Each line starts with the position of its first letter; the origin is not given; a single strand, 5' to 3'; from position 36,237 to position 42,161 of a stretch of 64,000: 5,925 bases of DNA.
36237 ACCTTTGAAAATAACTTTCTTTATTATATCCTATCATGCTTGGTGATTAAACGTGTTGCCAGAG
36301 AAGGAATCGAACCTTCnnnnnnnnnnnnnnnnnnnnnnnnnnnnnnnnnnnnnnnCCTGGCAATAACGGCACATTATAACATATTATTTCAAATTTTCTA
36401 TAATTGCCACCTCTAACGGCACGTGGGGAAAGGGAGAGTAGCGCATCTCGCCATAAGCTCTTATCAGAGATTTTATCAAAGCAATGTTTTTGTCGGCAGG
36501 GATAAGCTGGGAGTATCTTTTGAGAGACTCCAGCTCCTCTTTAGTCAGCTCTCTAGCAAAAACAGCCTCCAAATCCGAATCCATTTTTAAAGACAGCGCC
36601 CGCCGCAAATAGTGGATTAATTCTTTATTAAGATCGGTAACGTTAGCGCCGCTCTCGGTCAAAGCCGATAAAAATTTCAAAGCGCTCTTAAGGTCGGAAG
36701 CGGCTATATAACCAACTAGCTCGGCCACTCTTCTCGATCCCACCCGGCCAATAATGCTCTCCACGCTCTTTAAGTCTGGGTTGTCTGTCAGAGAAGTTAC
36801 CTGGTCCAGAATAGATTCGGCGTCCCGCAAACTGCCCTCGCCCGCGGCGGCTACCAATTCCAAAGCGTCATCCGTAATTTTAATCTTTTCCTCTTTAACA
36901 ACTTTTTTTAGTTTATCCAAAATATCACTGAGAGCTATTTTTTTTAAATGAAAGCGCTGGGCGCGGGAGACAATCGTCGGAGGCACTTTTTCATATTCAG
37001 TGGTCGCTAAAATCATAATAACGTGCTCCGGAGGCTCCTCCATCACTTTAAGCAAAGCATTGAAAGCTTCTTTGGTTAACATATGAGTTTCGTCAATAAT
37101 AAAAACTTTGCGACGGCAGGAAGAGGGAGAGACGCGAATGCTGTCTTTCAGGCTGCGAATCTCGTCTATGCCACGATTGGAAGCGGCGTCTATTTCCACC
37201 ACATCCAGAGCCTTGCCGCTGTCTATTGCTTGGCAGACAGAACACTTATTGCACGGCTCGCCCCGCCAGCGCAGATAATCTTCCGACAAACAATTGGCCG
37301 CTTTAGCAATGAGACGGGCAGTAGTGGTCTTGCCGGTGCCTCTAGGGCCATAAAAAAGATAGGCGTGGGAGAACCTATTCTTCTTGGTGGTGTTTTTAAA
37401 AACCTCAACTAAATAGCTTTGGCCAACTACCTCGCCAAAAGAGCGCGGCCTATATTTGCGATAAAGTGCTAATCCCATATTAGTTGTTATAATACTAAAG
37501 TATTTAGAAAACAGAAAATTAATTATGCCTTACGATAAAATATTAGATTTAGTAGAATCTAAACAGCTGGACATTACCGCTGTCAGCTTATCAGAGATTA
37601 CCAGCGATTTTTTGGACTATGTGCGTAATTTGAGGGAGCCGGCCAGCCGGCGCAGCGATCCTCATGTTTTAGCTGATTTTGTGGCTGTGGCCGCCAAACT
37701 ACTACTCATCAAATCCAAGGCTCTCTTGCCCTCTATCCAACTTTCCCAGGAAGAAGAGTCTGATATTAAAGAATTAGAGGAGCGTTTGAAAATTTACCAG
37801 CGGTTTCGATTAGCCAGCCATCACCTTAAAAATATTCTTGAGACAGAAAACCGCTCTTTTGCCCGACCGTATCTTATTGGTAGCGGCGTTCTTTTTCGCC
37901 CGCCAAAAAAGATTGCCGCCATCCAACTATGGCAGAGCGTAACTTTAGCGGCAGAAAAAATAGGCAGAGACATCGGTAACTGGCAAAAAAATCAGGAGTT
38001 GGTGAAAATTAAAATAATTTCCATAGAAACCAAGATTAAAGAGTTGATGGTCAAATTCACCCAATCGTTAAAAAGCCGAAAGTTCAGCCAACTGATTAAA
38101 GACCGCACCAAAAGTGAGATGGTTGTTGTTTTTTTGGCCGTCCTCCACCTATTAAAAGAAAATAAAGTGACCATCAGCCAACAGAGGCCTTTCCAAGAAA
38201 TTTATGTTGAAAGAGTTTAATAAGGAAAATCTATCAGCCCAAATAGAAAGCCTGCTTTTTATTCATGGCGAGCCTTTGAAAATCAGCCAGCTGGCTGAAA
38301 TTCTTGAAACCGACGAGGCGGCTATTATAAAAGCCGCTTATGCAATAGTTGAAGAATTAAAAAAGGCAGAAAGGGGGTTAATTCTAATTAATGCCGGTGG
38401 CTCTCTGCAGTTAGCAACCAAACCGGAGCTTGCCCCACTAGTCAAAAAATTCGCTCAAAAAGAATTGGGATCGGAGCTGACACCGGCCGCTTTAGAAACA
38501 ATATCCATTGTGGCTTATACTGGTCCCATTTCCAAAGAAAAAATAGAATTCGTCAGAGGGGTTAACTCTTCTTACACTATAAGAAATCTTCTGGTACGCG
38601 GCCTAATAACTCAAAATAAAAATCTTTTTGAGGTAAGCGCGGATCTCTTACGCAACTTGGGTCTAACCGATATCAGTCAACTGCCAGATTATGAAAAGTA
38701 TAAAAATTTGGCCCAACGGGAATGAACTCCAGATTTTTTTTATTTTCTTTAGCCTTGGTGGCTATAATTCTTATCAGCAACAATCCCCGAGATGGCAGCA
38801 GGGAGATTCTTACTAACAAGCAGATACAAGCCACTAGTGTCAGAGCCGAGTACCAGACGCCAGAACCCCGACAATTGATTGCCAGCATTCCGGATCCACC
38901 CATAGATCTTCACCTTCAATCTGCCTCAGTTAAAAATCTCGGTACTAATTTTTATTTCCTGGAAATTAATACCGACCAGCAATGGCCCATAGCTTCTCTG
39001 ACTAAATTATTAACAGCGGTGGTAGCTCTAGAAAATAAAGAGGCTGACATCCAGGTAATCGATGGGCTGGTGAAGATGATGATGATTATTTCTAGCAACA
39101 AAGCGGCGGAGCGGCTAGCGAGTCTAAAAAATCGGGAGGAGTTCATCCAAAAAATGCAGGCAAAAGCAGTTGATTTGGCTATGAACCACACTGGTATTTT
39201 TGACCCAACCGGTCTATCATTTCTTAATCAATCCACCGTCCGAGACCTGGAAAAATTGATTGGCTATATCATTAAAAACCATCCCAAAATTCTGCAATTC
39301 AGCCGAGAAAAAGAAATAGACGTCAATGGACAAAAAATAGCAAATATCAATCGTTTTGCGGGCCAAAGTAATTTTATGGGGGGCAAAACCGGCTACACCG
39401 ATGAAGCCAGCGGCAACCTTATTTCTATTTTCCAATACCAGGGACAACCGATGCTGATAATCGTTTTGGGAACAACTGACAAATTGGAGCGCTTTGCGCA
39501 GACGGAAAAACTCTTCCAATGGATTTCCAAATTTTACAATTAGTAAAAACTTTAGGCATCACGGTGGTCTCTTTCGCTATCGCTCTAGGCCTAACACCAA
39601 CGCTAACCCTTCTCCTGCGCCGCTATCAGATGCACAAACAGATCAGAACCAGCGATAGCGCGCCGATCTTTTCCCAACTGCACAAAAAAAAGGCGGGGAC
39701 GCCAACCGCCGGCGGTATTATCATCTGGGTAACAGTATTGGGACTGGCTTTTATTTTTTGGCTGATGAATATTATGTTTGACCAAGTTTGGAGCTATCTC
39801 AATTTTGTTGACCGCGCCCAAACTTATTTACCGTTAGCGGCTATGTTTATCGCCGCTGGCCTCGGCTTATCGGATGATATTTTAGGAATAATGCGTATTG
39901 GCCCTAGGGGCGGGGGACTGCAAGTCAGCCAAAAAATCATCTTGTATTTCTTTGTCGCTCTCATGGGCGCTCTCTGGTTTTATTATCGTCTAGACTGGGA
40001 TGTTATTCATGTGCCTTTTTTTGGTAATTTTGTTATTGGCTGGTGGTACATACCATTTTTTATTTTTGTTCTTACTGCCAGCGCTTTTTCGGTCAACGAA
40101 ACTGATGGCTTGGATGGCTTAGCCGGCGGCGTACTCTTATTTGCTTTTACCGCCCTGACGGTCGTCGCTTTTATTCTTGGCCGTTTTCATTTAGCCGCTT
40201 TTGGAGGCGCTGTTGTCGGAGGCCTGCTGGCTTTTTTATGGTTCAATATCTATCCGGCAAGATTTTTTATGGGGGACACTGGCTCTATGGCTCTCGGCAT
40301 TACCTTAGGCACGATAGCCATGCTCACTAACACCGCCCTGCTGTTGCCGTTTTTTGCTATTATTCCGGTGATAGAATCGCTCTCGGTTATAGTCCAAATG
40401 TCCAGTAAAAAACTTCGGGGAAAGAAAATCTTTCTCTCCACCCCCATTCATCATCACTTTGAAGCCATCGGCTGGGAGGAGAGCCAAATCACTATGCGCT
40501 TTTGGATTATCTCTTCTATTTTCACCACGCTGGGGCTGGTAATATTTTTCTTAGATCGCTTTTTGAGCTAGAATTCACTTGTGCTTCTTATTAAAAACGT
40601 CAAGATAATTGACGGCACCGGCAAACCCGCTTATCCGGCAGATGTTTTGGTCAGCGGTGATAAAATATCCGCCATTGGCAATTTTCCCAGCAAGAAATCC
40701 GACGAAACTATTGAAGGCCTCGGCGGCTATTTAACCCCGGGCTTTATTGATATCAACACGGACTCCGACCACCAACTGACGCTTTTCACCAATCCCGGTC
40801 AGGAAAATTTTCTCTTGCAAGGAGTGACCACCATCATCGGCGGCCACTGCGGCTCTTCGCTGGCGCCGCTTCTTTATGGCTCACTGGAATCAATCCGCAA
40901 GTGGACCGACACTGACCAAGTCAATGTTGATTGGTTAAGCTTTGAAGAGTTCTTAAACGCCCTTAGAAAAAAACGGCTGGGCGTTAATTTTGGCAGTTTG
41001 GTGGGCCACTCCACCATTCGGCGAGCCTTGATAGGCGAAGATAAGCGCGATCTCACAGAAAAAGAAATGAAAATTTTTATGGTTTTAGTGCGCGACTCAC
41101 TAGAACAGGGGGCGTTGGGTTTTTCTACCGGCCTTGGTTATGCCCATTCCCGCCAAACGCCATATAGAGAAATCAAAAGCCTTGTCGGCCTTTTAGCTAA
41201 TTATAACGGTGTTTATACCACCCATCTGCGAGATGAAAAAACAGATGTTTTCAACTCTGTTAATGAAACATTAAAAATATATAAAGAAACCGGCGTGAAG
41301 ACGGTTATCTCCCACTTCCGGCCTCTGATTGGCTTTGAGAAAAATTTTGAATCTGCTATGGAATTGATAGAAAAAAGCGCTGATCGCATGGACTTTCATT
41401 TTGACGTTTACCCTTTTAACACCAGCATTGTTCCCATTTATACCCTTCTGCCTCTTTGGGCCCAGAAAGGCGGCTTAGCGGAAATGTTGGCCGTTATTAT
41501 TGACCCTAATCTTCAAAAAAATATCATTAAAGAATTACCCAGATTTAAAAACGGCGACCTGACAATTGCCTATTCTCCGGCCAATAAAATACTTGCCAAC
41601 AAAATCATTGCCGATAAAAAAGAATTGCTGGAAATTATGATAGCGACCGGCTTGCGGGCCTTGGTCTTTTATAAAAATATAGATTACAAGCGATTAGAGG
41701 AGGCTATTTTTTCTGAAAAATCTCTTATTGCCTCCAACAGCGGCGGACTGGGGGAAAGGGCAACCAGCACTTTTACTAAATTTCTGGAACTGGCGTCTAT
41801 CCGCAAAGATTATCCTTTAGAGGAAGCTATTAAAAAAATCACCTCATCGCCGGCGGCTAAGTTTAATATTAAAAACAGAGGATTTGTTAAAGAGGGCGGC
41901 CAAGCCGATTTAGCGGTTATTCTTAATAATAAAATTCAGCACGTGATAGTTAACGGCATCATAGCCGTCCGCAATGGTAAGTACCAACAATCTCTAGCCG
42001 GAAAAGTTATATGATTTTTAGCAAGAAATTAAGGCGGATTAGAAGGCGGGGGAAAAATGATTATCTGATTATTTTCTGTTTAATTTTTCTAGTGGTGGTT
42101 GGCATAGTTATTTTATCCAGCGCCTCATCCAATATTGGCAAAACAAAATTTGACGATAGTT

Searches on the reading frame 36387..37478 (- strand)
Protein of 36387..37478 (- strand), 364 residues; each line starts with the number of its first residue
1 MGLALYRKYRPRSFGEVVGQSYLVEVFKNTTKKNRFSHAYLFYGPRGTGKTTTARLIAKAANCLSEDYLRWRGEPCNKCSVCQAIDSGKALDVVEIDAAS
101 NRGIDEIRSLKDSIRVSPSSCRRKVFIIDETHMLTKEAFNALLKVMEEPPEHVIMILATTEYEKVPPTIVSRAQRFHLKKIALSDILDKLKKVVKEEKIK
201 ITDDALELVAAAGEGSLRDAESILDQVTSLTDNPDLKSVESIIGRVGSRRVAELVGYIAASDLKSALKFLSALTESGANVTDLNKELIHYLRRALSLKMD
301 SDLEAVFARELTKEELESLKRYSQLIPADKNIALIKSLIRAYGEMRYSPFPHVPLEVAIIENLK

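Call 16: search_protein_families(library=pfam, proteins=[window:36387-37478:-], max_evalue=0.001)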
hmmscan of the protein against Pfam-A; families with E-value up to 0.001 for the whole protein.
window:36387-37478:- (364 aa): 11 families
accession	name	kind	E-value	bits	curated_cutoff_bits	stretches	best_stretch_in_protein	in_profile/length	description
PF13177.12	DNA_pol3_delta2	-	1.8e-44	152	27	1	20-181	2-160/161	DNA polymerase III, delta subunit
PF00004.35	AAA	-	4.1e-15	56.8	21.2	1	40-176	1-126/131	ATPase family associated with various cellular activities (AAA)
PF22608.2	DNAX_ATPase_lid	-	9.9e-12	44.9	27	1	186-228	2-44/49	DNA polymerase III clamp loader subunit, ATPase lid domain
PF13401.12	AAA_22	-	1.1e-07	32.7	27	1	41-160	9-123/130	AAA domain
PF12169.13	DNA_pol3_gamma3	-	2.5e-07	31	24.4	1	237-360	4-125/143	DNA polymerase III subunits gamma and tau domain III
PF13604.12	AAA_30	-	3.9e-06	27.2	27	1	41-156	22-122/191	AAA domain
PF05496.18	RuvB_N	-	4.3e-06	27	27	1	10-61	2-57/159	Holliday junction DNA helicase RuvB P-loop domain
PF07728.20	AAA_5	-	8.9e-06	26.2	22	0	41-62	3-25/139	AAA domain (dynein-related subfamily)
PF06068.19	TIP49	-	5.6e-05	22.9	23.8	0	125-160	277-311/347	TIP49 P-loop domain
PF13245.12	AAA_19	-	0.00017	22.2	25.1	1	40-156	14-123/134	AAA domain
PF21960.2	RCF1-5-like_lid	-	0.00026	21.3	27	1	189-220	2-34/43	RCF1/5-like, AAA+ ATPase lid domain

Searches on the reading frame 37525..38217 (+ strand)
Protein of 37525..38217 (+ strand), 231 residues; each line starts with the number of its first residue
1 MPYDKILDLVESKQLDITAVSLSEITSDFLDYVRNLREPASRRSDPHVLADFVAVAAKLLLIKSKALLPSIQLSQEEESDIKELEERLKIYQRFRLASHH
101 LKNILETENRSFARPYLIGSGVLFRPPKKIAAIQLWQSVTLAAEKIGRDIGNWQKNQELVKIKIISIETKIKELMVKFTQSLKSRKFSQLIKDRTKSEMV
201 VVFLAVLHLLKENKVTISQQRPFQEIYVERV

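Call 16: search_protein_families(library=pfam, proteins=[window:37525-38217:+], max_evalue=0.001)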
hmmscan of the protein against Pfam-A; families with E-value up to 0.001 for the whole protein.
window:37525-38217:+ (231 aa): 2 families
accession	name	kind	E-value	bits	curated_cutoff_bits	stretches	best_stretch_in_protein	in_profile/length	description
PF02616.19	SMC_ScpA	-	5.4e-23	82.6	24.6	1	9-229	1-230/232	Segregation and condensation protein ScpA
PF04824.21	Rad21_Rec8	-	0.00024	20.8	22.7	1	187-230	8-51/55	Conserved region of Rad21 / Rec8 like protein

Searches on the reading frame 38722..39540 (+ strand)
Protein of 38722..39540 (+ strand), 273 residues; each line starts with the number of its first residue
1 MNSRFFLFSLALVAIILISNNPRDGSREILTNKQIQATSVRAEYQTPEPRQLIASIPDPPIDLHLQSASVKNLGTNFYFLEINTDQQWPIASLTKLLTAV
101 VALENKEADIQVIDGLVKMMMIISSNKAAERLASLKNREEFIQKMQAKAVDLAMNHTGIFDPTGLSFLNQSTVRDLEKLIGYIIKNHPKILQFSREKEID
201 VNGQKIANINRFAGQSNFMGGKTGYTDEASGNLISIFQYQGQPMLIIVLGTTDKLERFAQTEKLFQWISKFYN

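Call 59: search_protein_families(library=pfam, proteins=[window:38722-39540:+], max_evalue=0.0001)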
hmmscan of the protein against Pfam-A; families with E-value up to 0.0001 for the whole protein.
window:38722-39540:+ (273 aa): 2 families
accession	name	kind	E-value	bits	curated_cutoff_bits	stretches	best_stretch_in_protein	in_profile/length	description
PF00768.25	Peptidase_S11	-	8.4e-27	94.6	27.6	1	114-251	93-237/239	D-alanyl-D-alanine carboxypeptidase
PF13354.11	Beta-lactamase2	-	4.9e-05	23.2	22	0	68-109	2-42/214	Beta-lactamase enzyme family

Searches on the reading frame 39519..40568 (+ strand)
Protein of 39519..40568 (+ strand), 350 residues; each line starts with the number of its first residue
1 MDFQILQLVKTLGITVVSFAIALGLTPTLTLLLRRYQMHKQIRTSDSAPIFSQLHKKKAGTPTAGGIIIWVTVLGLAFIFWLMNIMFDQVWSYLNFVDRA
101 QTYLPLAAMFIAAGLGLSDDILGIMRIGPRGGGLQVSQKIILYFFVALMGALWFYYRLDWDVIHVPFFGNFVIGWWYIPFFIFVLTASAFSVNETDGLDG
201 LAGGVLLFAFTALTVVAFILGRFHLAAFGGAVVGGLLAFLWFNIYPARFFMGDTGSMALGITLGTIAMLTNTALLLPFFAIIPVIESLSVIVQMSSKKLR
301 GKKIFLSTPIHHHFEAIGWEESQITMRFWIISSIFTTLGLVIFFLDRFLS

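Call 59: search_protein_families(library=pfam, proteins=[window:39519-40568:+], max_evalue=0.0001)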
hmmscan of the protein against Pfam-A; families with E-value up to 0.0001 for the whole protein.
window:39519-40568:+ (350 aa): 1 family
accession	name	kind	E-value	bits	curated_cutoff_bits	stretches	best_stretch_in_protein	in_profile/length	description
PF00953.26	Glycos_transf_4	-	9.5e-30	104.1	27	1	106-269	5-158/160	Glycosyl transferase family 4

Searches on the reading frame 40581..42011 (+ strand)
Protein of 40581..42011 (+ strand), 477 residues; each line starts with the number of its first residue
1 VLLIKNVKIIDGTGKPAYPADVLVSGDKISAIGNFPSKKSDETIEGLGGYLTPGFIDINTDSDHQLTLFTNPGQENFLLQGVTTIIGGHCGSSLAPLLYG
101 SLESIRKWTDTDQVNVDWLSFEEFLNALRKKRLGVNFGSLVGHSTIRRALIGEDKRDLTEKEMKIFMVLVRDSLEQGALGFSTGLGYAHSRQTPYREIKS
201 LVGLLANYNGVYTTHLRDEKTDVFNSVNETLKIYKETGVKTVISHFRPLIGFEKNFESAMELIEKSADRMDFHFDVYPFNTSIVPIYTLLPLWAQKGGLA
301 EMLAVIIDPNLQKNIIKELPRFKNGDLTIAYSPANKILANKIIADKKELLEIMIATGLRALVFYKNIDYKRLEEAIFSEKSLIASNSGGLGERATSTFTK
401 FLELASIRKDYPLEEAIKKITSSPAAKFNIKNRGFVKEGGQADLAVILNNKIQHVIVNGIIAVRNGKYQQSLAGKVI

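Call 17: search_protein_families(library=pfam, proteins=[window:40581-42011:+], max_evalue=0.001)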
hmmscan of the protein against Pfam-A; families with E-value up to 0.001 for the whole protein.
window:40581-42011:+ (477 aa): 2 families
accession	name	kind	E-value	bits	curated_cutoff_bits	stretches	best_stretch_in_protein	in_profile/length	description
PF07969.17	Amidohydro_3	-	7e-10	39.4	29.7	1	399-448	391-445/472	Amidohydrolase family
PF01979.26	Amidohydro_1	-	0.00028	20.7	25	1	398-459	269-342/345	Amidohydrolase family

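Call 65: search_solved_structures(query=window:40581-42011:+, max_evalue=0.01)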
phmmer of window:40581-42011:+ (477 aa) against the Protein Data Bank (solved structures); distinct sequences matched with E-value up to 0.01: 23.
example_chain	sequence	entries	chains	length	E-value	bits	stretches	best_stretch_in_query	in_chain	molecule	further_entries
9g5m_A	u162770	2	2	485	7.4e-47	163.4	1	3-282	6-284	Amidohydrolase family protein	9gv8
1m7j_A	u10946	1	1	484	7.6e-47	163.3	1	7-280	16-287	D-aminoacylase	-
1rjp_A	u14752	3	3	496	8.4e-47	163.2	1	7-280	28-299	D-aminoacylase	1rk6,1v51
1rjq_A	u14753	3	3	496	8.6e-47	163.2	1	7-280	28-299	D-aminoacylase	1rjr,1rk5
1v4y_A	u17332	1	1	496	2.1e-45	158.6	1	7-280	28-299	D-aminoacylase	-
9kb1_A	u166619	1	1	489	3.5e-40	141.4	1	4-282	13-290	PpOngB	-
9kb3_A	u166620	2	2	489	4.2e-40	141.1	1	4-282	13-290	Carbohydrate de-N-acetylated protein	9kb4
3gip_A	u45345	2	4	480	6e-32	114.2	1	9-282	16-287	N-acyl-D-glutamate deacylase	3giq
2ics_A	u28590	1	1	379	4.3e-05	25.7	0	3-91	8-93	Adenine Deaminase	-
2ogj_A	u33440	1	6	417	0.00014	24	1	2-88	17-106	Dihydroorotase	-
2aqo_A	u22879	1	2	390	0.00018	23.6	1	389-467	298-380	Isoaspartyl dipeptidase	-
1onw_A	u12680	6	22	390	0.00019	23.6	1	389-467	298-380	Isoaspartyl dipeptidase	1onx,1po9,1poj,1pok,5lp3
2aqv_A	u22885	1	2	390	0.00019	23.6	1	389-467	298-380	Isoaspartyl dipeptidase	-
1ybq_A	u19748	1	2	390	0.00019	23.6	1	389-467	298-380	Isoaspartyl dipeptidase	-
3sfw_A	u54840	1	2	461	0.00028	23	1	13-65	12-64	Dihydropyrimidinase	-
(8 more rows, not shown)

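Call 67: search_protein_families(library=ncbifam, proteins=[window:40581-42011:+], max_evalue=0.001)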
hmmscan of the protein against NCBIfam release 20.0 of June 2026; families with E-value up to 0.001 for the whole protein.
window:40581-42011:+ (477 aa): 32 families (the best 25 are shown)
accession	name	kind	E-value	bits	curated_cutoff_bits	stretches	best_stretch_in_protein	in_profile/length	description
NF006560.0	PRK09061.1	subfamily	9.1e-17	60.5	340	2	157-453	169-470/517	amidohydrolase family protein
NF006689.0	PRK09237.1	equivalog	4.5e-14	51.8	371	1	1-91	4-96/383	amidohydrolase/deacetylase family metallohydrolase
TIGR02318.1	phosphono_phnM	equivalog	1e-12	47.7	390.55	1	399-459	308-372/376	phosphonate metabolism protein PhnM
NF006688.0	PRK09236.1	equivalog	3.7e-12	45.8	535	1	408-456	345-393/444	dihydroorotase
TIGR03583.1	EF_0837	hypoth_equivalog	3.8e-12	45.9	432.15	2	2-91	3-89/365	amidohydrolase/deacetylase family metallohydrolase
NF006839.0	PRK09357.1-4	equivalog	5.6e-11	41.7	576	1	1-60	1-60/422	dihydroorotase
NF004839.0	PRK06189.1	equivalog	8.4e-10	37.9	631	1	394-452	336-394/451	allantoinase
TIGR01178.1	ade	equivalog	2.6e-09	36.1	472.5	1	1-61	1-58/552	adenine deaminase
TIGR01975.1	isoAsp_dipep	equivalog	2.7e-09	36.7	331.25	1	398-468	311-382/389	beta-aspartyl-peptidase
NF011990.0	PRK15446.2-6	subfamily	4.7e-09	35.4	233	1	410-463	325-383/390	alpha-D-ribose 1-methylphosphonate 5-triphosphate diphosphatase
NF005791.0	PRK07627.1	equivalog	3e-08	33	442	0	2-59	3-61/425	dihydroorotase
NF011981.0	PRK15446.1-2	equivalog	7.2e-08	31.5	375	1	408-459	319-369/378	alpha-D-ribose 1-methylphosphonate 5-triphosphate diphosphatase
NF011989.0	PRK15446.2-5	equivalog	1.8e-07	30.3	565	0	408-459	319-374/385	alpha-D-ribose 1-methylphosphonate 5-triphosphate diphosphatase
NF011984.0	PRK15446.1-5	equivalog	3.1e-07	29.5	260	1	408-455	320-367/379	alpha-D-ribose 1-methylphosphonate 5-triphosphate diphosphatase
NF009060.0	PRK12394.1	equivalog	5.9e-07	28.6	442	1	2-89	5-93/381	metallo-dependent hydrolase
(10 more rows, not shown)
